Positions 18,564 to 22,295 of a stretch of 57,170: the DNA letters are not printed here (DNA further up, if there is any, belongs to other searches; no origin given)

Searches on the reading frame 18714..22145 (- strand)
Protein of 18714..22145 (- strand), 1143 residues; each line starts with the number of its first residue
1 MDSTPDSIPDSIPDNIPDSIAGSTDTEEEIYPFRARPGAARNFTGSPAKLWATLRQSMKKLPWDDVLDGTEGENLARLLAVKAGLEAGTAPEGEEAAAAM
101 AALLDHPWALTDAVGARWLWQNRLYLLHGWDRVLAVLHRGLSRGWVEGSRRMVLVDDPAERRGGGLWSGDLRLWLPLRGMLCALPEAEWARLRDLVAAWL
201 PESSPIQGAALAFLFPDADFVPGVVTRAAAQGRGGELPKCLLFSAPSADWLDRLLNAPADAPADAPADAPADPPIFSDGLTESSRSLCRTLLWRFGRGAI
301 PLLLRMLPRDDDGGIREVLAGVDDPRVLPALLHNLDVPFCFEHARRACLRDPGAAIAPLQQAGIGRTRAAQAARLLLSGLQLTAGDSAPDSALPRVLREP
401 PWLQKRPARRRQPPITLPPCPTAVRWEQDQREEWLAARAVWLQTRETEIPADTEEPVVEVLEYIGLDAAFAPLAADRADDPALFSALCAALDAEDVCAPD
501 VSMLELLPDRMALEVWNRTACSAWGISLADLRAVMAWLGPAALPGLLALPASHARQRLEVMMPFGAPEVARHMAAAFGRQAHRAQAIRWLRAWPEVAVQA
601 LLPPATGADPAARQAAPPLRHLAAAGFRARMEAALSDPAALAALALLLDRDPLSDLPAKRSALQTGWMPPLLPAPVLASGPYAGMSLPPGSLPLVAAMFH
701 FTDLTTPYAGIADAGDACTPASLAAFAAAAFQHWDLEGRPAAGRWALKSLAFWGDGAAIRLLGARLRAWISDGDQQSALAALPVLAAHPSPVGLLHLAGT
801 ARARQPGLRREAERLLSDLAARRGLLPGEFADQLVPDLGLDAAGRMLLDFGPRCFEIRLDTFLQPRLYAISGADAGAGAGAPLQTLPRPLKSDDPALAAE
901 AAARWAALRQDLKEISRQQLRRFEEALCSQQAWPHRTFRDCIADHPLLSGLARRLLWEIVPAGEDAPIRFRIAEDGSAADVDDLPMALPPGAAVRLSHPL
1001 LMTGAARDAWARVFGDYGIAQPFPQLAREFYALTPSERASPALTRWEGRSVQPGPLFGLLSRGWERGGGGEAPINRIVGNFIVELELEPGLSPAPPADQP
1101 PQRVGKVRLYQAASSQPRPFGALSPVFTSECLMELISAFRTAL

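Call 77: search_protein_families(library=pfam, max_evalue=0.001, proteins=[window:18714-22145:-])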
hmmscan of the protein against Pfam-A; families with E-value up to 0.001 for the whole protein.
window:18714-22145:- (1143 aa): 1 family
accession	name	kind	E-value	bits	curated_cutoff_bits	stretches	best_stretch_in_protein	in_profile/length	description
PF13569.11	DUF4132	-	9.2e-46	156.5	27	1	880-1064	1-179/179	Domain of unknown function (DUF4132)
